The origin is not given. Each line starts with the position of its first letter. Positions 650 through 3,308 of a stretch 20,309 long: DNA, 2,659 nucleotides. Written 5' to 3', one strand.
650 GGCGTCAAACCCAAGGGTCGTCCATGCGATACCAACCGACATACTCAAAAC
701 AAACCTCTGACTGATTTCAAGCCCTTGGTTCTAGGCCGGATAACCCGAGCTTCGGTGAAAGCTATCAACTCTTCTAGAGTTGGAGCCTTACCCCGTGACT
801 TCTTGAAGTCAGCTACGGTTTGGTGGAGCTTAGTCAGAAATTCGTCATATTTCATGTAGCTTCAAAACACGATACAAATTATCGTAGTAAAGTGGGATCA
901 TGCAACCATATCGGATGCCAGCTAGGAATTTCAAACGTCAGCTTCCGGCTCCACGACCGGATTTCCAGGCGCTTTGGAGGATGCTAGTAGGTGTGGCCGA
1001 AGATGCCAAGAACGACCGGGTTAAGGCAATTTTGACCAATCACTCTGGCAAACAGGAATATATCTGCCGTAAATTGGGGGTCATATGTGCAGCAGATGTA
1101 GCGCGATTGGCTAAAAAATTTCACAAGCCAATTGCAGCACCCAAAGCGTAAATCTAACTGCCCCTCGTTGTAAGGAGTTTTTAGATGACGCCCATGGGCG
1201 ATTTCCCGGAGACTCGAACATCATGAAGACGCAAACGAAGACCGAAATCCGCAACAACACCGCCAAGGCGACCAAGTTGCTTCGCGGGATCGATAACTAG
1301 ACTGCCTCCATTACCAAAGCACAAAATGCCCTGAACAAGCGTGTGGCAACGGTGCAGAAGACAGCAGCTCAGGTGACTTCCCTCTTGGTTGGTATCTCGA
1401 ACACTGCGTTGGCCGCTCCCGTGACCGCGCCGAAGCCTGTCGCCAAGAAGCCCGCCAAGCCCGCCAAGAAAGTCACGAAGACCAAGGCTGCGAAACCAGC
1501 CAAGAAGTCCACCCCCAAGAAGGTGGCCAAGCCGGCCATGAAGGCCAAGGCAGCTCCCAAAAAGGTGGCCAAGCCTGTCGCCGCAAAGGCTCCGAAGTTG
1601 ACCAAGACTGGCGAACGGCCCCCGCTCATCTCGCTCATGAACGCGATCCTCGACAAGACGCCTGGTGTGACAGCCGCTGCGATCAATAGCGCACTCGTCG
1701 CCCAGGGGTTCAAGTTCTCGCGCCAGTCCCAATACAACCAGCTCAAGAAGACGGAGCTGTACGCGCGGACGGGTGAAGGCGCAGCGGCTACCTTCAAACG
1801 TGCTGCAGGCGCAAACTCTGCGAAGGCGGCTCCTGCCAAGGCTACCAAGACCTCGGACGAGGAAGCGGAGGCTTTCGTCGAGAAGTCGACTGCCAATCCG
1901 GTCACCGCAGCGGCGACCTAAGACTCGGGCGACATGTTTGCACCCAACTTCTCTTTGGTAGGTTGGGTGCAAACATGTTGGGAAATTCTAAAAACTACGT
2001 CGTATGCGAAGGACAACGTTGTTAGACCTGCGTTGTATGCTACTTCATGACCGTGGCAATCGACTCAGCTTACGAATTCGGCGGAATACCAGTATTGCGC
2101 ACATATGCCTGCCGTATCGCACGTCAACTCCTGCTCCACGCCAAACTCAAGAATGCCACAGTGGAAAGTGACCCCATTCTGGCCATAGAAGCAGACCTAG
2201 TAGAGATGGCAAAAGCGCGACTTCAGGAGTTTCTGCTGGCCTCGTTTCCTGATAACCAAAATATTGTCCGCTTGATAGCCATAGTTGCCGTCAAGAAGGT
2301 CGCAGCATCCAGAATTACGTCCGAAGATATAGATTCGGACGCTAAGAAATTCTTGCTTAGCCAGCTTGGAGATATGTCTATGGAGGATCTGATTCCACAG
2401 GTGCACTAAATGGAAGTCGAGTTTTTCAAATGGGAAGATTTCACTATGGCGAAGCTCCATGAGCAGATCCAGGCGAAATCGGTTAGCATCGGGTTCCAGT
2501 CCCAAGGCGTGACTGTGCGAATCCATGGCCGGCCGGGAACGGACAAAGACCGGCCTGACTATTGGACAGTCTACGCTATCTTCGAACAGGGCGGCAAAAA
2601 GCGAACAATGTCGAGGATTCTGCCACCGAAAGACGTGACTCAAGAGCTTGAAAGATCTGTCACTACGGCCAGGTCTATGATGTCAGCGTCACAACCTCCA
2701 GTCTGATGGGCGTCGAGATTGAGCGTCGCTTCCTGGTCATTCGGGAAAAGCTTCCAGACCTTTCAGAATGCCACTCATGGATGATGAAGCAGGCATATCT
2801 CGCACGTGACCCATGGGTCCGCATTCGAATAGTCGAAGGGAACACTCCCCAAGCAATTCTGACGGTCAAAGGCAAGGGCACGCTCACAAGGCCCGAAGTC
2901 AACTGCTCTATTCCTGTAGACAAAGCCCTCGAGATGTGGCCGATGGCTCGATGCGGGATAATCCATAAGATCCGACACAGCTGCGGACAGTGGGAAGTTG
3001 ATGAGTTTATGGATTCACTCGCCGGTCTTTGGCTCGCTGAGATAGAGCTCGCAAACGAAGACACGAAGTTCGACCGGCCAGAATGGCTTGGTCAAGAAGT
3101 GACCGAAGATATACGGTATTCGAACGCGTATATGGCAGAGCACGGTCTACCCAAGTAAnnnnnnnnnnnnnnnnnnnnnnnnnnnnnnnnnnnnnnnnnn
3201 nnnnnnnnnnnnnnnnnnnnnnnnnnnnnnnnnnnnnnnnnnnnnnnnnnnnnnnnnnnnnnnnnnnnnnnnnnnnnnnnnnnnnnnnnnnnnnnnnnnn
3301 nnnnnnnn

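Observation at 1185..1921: In-frame TAG separates a 25-codon N-terminal segment from the H1-like gene, behind a strong-RBS 13-codon mini-ORF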

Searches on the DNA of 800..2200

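Call 48: search_rna_families(source=window, start=800, end=2200, threshold=evalue, max_evalue=1)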
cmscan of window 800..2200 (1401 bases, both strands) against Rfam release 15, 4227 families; matches with E-value up to 1: 1.
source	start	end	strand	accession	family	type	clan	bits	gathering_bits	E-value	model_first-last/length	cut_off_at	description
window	1930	1980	+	RF03556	mir-559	Gene; miRNA;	-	20.7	95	0.63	18-74/91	no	mir-559 microRNA precursor family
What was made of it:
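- Tried and rejected: Rfam on 800-2200 gave one sub-threshold chance hit on the terminator hairpin (call 48).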

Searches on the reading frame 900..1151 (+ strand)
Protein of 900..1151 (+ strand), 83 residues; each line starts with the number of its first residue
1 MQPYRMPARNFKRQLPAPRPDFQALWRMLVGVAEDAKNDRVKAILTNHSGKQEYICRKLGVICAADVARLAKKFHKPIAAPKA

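Call 37: find_encoding_contigs(protein=window:900-1151:+, flank=10000, max_places=10)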
Protein window:900-1151:+ (83 aa): no gene with exactly this product is on record in the collection.

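Call 67: search_protein_families(library=pfam, proteins=[window:900-1151:+], max_evalue=0.001)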
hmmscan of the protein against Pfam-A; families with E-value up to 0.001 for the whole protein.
window:900-1151:+ (83 aa): 0 families

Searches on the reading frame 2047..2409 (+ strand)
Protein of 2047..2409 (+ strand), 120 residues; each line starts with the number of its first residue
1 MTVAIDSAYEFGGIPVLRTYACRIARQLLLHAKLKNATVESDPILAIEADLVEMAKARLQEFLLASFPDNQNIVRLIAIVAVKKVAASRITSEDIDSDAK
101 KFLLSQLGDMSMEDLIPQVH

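Call 36: find_encoding_contigs(protein=window:2047-2409:+, flank=10000, max_places=10)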
Protein window:2047-2409:+ (120 aa): no gene with exactly this product is on record in the collection.

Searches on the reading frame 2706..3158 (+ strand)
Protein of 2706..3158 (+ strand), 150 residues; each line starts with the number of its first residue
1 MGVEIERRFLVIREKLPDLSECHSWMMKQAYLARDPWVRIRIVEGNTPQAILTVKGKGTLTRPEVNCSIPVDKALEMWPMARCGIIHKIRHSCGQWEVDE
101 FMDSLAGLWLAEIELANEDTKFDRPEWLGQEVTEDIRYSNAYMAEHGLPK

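Call 39: find_encoding_contigs(protein=window:2706-3158:+, flank=10000, max_places=10)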
Protein window:2706-3158:+ (150 aa): 2 contigs read that carry it; 2 places shown.
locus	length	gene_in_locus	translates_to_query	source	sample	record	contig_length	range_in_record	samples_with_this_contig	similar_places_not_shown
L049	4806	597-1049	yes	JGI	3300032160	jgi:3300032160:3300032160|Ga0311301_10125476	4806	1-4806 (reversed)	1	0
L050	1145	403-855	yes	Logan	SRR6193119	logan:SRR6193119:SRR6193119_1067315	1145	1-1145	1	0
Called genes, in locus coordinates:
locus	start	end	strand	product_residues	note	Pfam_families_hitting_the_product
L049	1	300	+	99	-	?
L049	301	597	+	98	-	-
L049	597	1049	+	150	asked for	PF01928:CYTH (weak)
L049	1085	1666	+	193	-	PF03692:CxxCxxCC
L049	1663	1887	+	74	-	-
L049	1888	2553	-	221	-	PF04542:Sigma70_r2 (weak)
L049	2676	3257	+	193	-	-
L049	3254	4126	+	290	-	-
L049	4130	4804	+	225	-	?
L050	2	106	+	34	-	?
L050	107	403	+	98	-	-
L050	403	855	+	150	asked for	PF01928:CYTH (weak)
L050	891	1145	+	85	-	?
